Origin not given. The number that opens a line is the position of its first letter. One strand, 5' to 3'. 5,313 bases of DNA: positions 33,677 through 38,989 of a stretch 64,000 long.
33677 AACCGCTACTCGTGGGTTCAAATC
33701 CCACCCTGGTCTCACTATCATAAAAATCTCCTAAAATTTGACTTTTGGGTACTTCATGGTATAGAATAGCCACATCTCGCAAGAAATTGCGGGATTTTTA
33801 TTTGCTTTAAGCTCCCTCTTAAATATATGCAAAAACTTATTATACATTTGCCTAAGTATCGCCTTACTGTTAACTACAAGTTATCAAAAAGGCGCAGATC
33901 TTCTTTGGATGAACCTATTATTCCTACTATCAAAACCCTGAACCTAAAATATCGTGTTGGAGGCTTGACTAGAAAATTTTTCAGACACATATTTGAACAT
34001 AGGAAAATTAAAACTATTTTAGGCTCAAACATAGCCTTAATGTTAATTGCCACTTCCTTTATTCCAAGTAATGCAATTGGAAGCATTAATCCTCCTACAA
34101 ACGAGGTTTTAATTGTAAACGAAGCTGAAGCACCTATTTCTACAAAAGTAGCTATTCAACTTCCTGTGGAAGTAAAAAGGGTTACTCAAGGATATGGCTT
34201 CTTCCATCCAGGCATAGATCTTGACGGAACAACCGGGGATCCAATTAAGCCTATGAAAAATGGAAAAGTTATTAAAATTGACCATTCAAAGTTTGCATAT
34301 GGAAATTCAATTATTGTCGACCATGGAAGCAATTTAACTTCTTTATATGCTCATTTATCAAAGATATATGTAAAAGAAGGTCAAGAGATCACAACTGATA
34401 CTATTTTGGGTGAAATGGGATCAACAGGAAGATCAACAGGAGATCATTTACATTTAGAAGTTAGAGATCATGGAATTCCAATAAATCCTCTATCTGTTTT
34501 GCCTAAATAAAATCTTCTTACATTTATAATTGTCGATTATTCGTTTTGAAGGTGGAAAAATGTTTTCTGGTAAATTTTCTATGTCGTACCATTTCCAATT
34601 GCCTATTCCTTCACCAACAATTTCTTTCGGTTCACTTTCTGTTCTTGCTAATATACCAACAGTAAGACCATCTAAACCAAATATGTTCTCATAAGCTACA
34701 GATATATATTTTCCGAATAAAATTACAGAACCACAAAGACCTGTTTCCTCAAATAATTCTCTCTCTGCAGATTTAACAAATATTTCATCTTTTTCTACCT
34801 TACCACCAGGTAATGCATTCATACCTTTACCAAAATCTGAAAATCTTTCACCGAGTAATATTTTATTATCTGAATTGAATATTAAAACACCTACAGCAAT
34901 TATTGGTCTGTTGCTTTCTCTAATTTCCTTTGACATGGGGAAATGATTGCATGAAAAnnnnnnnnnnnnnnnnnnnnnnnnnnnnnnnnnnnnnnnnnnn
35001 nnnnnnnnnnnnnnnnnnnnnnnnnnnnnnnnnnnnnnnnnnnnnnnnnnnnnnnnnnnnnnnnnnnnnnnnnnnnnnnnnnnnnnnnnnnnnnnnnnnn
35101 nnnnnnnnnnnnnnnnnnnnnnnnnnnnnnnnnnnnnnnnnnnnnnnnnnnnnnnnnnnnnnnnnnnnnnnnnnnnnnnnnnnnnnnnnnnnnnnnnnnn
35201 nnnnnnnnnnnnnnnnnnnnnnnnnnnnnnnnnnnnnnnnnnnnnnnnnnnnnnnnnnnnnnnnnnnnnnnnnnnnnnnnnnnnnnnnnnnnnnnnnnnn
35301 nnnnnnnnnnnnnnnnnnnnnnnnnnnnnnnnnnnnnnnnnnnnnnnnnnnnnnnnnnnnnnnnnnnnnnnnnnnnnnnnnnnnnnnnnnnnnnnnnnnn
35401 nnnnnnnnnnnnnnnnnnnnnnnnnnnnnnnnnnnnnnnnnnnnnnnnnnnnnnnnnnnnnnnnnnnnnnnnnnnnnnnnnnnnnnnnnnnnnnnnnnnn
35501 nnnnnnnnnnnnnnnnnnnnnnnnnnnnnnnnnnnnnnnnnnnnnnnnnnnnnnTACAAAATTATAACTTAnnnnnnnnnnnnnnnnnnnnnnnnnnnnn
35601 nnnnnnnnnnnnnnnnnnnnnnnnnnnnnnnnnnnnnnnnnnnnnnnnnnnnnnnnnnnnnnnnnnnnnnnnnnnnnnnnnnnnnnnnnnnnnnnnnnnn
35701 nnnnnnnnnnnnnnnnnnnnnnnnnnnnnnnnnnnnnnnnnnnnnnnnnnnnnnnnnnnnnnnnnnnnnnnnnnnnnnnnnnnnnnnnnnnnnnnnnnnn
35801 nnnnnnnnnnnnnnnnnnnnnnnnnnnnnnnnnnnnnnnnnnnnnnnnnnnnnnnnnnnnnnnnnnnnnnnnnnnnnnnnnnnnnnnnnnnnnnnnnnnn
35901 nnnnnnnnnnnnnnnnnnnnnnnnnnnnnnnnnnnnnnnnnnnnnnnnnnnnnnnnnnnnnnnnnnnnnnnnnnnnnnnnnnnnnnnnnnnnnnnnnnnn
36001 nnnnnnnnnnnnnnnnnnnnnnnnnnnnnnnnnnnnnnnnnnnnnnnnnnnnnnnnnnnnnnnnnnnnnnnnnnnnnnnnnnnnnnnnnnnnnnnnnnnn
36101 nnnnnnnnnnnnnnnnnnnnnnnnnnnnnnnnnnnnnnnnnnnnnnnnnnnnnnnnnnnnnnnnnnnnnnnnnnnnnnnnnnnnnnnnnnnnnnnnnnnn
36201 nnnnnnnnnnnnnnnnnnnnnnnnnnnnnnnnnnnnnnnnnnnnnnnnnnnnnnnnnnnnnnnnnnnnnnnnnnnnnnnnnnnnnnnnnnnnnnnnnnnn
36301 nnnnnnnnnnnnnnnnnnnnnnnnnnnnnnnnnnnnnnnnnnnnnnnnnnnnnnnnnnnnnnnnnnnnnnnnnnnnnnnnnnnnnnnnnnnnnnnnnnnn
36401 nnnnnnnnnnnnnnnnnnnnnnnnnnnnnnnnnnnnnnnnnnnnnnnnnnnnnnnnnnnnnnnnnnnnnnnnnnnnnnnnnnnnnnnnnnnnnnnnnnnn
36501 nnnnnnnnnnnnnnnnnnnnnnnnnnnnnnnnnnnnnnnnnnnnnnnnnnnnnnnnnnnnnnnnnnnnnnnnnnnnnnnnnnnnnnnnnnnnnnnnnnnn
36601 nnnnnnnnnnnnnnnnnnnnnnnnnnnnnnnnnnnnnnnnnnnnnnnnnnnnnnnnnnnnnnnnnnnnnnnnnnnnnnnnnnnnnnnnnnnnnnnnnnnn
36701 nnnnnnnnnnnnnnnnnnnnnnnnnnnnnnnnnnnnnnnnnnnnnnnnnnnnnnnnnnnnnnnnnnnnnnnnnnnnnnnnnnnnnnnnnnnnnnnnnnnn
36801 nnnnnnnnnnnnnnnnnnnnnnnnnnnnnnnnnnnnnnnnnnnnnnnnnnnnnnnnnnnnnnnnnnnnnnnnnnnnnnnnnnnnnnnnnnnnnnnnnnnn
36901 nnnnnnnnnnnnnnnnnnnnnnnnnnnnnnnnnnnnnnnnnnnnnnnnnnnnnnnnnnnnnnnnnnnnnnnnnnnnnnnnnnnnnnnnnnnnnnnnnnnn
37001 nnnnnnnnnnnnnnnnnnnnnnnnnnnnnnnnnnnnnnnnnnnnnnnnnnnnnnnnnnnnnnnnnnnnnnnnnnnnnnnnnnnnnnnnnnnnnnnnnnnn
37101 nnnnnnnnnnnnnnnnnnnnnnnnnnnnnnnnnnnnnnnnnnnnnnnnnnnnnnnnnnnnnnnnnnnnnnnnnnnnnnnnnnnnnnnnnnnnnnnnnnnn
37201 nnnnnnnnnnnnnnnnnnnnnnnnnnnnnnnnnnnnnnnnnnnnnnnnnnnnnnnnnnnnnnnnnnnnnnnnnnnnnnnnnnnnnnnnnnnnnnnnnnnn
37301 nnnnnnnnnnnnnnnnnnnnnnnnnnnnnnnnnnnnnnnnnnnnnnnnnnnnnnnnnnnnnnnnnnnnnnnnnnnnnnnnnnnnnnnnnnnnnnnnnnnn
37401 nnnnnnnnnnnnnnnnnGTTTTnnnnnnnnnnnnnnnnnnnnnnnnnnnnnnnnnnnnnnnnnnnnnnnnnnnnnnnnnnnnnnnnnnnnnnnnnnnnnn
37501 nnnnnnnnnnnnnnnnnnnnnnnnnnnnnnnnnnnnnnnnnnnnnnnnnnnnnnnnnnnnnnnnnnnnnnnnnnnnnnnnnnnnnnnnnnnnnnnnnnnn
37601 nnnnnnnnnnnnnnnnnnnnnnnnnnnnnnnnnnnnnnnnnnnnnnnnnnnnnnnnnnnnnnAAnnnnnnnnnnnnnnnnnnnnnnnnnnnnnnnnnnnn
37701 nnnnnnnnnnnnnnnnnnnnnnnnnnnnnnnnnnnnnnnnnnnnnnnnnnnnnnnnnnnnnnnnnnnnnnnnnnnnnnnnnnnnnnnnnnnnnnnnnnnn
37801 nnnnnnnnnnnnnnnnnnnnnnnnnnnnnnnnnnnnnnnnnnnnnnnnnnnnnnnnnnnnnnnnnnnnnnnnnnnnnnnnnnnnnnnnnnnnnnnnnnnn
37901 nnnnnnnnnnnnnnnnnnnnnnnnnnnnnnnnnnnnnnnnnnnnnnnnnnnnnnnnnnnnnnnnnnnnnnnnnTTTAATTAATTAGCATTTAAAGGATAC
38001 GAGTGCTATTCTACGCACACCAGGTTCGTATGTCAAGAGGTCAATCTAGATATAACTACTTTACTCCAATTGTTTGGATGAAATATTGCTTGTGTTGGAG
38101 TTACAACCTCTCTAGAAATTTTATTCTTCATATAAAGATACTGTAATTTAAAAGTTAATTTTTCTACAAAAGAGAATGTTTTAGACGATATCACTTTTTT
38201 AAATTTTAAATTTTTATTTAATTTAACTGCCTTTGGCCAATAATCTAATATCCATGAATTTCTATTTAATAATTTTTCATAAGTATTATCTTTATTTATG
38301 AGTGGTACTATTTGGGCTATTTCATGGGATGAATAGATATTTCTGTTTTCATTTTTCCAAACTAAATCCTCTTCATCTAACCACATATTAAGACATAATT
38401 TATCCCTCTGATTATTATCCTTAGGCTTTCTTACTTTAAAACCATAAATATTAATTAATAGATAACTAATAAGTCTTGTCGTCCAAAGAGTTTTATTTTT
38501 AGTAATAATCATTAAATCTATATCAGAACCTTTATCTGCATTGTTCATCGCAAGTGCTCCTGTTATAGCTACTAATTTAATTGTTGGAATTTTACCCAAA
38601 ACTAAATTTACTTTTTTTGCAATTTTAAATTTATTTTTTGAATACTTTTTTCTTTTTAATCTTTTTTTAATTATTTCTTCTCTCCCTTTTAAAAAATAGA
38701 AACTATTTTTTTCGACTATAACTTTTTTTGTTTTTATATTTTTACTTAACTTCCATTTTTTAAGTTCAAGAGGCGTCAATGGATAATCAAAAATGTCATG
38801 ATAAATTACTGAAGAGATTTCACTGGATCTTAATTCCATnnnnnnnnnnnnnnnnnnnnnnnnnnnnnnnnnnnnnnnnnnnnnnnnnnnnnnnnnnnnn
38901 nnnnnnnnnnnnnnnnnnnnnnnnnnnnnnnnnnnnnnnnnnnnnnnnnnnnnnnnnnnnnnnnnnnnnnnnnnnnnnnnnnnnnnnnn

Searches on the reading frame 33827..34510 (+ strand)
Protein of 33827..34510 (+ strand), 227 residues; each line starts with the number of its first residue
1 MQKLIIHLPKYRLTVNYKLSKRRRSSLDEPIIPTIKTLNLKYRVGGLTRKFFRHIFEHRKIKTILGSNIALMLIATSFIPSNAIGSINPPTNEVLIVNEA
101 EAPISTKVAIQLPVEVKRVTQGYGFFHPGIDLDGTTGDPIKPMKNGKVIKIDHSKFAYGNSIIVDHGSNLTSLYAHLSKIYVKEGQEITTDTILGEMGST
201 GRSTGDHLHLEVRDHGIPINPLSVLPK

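Call 4: search_protein_families(library=pfam, proteins=[window:33827-34510:+], max_evalue=0.01)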
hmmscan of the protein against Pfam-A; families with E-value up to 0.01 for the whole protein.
window:33827-34510:+ (227 aa): 1 family
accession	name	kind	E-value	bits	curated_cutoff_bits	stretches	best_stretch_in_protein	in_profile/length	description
PF01551.29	Peptidase_M23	-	5.7e-29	100.6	28.7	1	126-221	2-96/96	Peptidase family M23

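Call 5: search_protein_families(library=ncbifam, proteins=[window:33827-34510:+], max_evalue=0.01)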
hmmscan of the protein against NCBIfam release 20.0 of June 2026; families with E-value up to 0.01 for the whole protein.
window:33827-34510:+ (227 aa): 15 families
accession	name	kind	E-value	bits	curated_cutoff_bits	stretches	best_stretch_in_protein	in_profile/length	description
NF052530.1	Heli_ShapePgp3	exception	1.3e-22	80.2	300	1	126-225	166-264/270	peptidoglycan metallopeptidase Pgp3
NF008123.1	PRK10871.1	equivalog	7e-18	65.2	311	1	129-227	267-364/365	murein hydrolase activator NlpD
NF053825.1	PdgNdpepShyA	equivalog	9.4e-18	64.1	700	1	126-222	295-390/425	peptidoglycan DD-endopeptidase ShyA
NF052529.1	PG_M23_Pgp6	exception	1.8e-17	63.2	600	1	126-221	334-428/452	peptidoglycan metallopeptidase Pgp6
NF008652.0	PRK11649.1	equivalog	1.1e-16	60.6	341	1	126-224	312-409/439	murein DD-endopeptidase MepM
NF052336.1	PdgHdaseHSB100310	equivalog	2.7e-16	59.8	500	1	121-216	51-145/316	peptidoglycan hydrolase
NF040883.1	amid_act_ActS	equivalog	1e-14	54.4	375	1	128-226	137-234/242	amidase activator ActS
NF053824.1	PdgNdpepShyC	equivalog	1.4e-14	53.8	700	1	126-224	295-392/429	peptidoglycan DD-endopeptidase ShyC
NF050804.1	CellDivDipMCaul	equivalog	1.8e-12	46.9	900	1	121-226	522-633/634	cell division endopeptidase DipM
NF041208.1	celldiv_DipM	equivalog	2.5e-11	43.5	740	1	126-223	318-415/419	cell division endopeptidase DipM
NF053738.1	S2SprSpoIIQBc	equivalog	1.3e-10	41.4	250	1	144-225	141-223/232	stage II sporulation protein SpoIIQ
NF047755.1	LIC_10271_M23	exception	1.6e-10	41.1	180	1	126-199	116-188/207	LIC_10271 family cell wall hydrolase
NF047657.1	CellWlHdaseLepto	equivalog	6.8e-07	29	400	1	127-199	128-199/221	hypothetical protein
NF008644.1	PRK11637.1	equivalog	2.4e-06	26.8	270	1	129-225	288-383/385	murein hydrolase activator EnvC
NF004799.0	PRK06148.1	subfamily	0.002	16.1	1128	1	126-211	440-536/1015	hypothetical protein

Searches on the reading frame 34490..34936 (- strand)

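Call 64: search_protein_families(library=pfam, proteins=[window:34490-34936:-], max_evalue=0.001)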
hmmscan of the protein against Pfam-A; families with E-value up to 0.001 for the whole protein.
window:34490-34936:- (148 aa): 1 family
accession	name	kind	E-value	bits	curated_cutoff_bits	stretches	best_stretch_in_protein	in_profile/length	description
PF00293.34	NUDIX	-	1.2e-16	61.4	21.1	1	13-136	4-133/134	NUDIX domain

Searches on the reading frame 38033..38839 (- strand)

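Call 23: search_protein_families(library=pfam, proteins=[window:38033-38839:-], max_evalue=10)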
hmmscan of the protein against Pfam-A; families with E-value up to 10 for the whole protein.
window:38033-38839:- (268 aa): 3 families
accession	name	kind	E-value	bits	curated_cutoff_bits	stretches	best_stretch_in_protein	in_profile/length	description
PF18765.7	Polbeta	-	4.2e-05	24.1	26.9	1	76-122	2-48/93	Polymerase beta, Nucleotidyltransferase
PF01909.29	NTP_transf_2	-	0.00035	21.3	21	1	85-117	13-44/93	Nucleotidyltransferase domain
PF22600.2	MTPAP-like_central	-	0.022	15.3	27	1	63-138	15-71/139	Poly(A) RNA polymerase, mitochondrial-like, central palm domain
